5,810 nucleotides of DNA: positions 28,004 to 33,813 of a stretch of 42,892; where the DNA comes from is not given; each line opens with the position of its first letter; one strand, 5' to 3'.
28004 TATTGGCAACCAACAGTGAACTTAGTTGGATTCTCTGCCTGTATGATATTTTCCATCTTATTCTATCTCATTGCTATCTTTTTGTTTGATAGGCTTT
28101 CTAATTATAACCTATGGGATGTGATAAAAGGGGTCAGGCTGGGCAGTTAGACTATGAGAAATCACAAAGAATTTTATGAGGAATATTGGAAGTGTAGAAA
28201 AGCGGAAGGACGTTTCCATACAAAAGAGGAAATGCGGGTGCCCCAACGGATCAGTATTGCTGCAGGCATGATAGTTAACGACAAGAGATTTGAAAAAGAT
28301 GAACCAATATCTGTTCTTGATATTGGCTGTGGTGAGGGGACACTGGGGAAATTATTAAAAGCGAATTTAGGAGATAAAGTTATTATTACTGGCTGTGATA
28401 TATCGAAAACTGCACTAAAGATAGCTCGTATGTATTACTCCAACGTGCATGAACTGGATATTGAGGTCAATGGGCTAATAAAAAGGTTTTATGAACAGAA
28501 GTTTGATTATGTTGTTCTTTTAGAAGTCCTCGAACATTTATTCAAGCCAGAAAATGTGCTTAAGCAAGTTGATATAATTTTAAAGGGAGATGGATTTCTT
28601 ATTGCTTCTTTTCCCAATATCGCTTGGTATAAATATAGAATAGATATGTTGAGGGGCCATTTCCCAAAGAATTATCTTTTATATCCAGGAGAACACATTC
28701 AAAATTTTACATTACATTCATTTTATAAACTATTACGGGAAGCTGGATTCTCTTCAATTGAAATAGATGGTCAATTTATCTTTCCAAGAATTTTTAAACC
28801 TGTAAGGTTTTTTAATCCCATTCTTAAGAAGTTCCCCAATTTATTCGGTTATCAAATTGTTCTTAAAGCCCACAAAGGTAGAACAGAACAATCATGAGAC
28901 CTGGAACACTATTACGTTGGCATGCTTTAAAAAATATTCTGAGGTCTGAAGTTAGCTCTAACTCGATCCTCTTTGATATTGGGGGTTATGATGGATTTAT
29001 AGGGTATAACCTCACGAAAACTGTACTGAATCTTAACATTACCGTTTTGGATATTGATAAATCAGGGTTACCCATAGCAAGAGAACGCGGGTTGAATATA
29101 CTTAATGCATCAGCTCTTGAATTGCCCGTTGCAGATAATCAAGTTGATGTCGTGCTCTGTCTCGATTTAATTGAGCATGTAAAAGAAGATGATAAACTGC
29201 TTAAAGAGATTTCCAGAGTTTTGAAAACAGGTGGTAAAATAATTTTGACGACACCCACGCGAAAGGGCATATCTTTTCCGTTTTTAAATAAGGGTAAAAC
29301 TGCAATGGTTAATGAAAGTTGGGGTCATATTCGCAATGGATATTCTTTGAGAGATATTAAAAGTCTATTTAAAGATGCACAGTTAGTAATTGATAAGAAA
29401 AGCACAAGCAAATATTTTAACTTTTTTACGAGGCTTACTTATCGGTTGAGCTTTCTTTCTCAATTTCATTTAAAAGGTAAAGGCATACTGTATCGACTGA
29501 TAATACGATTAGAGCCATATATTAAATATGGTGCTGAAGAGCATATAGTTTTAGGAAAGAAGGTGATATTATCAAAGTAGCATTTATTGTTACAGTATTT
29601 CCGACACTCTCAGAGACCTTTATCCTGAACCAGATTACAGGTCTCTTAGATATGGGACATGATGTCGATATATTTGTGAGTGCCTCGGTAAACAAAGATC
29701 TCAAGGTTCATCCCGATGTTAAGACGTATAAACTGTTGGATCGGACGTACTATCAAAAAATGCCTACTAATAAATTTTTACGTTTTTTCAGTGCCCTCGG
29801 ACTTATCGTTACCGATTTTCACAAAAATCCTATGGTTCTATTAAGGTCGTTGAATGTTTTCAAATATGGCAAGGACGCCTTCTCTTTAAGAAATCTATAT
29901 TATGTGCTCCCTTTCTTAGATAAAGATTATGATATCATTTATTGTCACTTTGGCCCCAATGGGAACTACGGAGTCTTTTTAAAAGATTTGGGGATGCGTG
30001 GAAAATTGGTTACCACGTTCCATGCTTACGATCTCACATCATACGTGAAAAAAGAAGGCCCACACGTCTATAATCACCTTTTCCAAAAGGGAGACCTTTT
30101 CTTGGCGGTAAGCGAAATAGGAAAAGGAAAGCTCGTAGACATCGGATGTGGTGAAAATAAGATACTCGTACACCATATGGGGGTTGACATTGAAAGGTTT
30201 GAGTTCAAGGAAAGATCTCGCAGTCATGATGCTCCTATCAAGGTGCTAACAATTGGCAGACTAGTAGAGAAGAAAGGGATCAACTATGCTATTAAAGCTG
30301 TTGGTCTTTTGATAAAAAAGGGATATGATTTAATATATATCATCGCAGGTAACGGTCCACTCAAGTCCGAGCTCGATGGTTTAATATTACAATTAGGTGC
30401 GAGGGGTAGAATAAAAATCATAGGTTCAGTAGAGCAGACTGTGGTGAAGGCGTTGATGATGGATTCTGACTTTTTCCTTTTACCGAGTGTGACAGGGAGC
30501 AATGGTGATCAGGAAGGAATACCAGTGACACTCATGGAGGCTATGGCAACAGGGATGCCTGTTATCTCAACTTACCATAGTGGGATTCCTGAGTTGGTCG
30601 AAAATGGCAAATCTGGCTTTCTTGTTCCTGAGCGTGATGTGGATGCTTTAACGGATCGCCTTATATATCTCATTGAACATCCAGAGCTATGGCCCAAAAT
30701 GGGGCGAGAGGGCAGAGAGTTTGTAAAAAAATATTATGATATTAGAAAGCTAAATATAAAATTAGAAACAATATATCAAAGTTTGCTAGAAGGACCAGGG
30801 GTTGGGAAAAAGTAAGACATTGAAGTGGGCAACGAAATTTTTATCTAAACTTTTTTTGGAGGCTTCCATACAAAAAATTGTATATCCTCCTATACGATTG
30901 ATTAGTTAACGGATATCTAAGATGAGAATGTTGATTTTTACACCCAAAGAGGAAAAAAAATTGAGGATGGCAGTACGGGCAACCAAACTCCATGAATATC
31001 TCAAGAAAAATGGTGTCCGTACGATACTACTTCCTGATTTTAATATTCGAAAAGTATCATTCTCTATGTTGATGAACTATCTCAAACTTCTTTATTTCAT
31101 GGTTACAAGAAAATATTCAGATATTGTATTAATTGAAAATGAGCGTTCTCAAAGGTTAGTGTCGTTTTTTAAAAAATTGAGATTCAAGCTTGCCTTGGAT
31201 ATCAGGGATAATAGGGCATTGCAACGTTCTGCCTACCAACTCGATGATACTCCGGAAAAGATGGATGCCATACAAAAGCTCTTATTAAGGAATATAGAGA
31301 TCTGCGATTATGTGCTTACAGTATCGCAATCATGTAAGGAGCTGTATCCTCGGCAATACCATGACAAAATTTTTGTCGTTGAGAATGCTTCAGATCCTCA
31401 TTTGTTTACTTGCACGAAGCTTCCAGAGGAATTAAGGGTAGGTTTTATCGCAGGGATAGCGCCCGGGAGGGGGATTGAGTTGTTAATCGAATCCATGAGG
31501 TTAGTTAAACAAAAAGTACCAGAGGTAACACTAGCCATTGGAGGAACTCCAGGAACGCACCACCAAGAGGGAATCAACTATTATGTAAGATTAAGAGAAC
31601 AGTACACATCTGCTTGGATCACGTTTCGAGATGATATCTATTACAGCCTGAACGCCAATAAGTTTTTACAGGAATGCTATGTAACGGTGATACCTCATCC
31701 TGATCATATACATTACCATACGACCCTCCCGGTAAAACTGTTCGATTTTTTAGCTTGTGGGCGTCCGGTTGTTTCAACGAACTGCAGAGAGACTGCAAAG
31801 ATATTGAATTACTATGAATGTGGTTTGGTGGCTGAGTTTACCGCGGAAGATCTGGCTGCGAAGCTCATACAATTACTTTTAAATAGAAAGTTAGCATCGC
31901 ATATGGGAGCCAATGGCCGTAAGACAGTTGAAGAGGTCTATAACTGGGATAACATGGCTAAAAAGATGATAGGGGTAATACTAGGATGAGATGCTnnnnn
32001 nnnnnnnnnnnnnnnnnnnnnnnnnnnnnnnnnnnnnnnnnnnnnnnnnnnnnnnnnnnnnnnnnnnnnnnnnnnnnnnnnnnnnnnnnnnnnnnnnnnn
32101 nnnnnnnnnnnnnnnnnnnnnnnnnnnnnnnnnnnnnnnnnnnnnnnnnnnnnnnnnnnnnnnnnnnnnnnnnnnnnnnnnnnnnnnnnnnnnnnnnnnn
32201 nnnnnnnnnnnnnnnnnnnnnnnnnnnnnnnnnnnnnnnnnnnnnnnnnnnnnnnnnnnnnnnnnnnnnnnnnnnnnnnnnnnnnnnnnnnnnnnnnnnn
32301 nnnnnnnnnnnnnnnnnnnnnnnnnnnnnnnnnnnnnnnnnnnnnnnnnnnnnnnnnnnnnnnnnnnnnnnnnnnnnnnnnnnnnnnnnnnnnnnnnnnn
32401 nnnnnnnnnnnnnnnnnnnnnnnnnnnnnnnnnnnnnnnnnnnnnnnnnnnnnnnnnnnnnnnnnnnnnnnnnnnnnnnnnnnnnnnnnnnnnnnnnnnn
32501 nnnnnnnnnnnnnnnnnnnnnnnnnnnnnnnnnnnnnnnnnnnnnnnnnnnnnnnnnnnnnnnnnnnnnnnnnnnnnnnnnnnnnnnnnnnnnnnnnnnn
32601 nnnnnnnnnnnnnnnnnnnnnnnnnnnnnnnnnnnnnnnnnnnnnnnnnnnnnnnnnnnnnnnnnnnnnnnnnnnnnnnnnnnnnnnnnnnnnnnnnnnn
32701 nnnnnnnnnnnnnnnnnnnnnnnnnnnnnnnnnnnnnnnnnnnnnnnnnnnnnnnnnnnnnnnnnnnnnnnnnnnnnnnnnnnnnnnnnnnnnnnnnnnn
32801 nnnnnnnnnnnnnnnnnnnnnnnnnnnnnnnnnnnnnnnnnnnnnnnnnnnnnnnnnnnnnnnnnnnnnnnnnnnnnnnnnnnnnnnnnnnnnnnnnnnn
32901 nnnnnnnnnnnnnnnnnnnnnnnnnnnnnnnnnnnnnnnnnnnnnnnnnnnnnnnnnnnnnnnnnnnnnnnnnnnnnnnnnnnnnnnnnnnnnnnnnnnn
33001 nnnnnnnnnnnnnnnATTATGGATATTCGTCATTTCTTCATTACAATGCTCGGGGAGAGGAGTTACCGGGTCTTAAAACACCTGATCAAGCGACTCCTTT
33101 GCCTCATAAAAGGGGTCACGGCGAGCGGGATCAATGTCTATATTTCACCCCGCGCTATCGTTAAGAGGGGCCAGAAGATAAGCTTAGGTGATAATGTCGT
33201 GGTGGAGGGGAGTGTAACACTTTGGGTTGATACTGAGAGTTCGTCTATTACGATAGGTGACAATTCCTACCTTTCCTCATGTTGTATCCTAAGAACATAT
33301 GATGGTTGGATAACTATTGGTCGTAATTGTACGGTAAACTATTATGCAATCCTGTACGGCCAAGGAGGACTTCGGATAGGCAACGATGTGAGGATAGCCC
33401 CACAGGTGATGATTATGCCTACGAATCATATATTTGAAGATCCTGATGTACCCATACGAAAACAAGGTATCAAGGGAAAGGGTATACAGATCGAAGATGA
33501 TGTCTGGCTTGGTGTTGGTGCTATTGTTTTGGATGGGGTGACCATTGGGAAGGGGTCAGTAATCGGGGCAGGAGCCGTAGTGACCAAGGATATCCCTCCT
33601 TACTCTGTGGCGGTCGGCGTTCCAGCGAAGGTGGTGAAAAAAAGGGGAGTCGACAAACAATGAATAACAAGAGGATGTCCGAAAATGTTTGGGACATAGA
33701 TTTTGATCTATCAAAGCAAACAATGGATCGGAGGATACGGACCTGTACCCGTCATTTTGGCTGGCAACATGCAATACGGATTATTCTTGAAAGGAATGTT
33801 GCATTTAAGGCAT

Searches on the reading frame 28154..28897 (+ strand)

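Call 52: search_protein_families(library=pfam, proteins=[window:28154-28897:+], max_evalue=0.001)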
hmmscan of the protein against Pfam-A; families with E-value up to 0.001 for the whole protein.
window:28154-28897:+ (247 aa): 11 families
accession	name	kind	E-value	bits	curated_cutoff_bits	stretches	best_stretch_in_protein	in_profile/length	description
PF13489.12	Methyltransf_23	-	1.2e-18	67.8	27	1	47-202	19-162/164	Methyltransferase domain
PF08242.18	Methyltransf_12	-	1.8e-15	57.9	30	1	55-149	1-98/98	Methyltransferase domain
PF07021.18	MetW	-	1.5e-14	54.5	21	1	53-196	16-157/193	Methionine biosynthesis protein MetW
PF13847.12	Methyltransf_31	-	4.8e-14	52.7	27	1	52-155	5-113/145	Methyltransferase domain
PF08241.18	Methyltransf_11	-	2.6e-13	50.8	21.2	1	55-150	1-94/95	Methyltransferase domain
PF13649.12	Methyltransf_25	-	1.1e-11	45.7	27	1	54-147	1-97/97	Methyltransferase domain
PF05175.20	MTS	-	1.3e-07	31.8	23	1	46-121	27-103/170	Methyltransferase small domain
PF01209.24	Ubie_methyltran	-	3.7e-05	23.6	20.1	1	47-150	44-150/233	ubiE/COQ5 methyltransferase family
PF05219.18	DREV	-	5.3e-05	22.9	26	1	49-200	93-234/265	DREV methyltransferase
PF06325.19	PrmA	-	9.9e-05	22.4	22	1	47-130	160-243/296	Ribosomal protein L11 methyltransferase (PrmA)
PF02353.26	CMAS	-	0.00027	20.8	27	1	53-150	65-163/273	Mycolic acid cyclopropane synthetase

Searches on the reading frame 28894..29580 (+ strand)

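Call 52: search_protein_families(library=pfam, proteins=[window:28894-29580:+], max_evalue=0.001)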
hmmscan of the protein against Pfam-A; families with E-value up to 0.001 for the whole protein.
window:28894-29580:+ (228 aa): 9 families
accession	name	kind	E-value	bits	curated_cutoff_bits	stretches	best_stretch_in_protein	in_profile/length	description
PF08241.18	Methyltransf_11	-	3e-16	60.2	21.2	1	28-118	2-95/95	Methyltransferase domain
PF13649.12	Methyltransf_25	-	2.7e-12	47.7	27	1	28-114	3-97/97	Methyltransferase domain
PF13847.12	Methyltransf_31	-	3.5e-10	40.2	27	1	22-122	3-113/145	Methyltransferase domain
PF08242.18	Methyltransf_12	-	8.4e-10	39.7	30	1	28-116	2-98/98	Methyltransferase domain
PF13489.12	Methyltransf_23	-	1.2e-09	38.5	27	1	25-167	25-162/164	Methyltransferase domain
PF01209.24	Ubie_methyltran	-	4.5e-07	29.9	20.1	1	18-118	43-151/233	ubiE/COQ5 methyltransferase family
PF03141.22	Methyltransf_29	-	6e-06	25.5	23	1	24-124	119-223/506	Putative S-adenosyl-L-methionine-dependent methyltransferase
PF05219.18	DREV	-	1.6e-05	24.6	26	1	23-119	95-187/265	DREV methyltransferase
PF05148.21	Methyltransf_8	-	0.00017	22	27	1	75-117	114-155/219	Hypothetical methyltransferase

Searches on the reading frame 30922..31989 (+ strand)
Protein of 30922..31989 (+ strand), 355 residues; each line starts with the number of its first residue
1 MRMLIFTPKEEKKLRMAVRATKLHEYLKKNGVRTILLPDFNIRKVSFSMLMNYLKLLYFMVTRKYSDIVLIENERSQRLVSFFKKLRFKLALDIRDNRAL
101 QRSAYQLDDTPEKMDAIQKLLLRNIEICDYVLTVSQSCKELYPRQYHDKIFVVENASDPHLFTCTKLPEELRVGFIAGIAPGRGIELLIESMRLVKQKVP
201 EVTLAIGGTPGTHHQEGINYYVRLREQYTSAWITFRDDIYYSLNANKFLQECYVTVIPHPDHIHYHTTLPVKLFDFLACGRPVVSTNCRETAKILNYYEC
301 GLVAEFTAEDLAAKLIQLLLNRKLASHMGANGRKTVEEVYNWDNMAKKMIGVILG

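Call 52: search_protein_families(library=pfam, proteins=[window:30922-31989:+], max_evalue=0.001)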
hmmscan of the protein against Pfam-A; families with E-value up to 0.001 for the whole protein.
window:30922-31989:+ (355 aa): 4 families
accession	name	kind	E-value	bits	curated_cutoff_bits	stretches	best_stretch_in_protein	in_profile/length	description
PF13692.12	Glyco_trans_1_4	-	8.4e-14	52.5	27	1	172-320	3-141/142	Glycosyl transferases group 1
PF00534.26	Glycos_transf_1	-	1.3e-13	51.2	26.4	1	170-334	15-171/172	Glycosyl transferases group 1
PF13524.12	Glyco_trans_1_2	-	8.7e-10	39.1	25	1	197-350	11-143/144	Glycosyl transferase-like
PF13439.12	Glyco_transf_4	-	0.00059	20.3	28.5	0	117-159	122-168/170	Glycosyltransferase Family 4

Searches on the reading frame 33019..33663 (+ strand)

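Call 73: search_protein_families(library=pfam, proteins=[window:33019-33663:+], max_evalue=0.00001)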
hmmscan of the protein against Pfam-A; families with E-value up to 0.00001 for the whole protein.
window:33019-33663:+ (214 aa): 2 families
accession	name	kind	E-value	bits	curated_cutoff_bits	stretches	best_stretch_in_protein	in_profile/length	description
PF00132.30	Hexapep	-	3.2e-17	61.8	27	1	155-190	1-36/36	Bacterial transferase hexapeptide (six repeats)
PF14602.12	Hexapep_2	-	9.9e-11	41.6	27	1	156-190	2-34/34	Hexapeptide repeat of succinyl-transferase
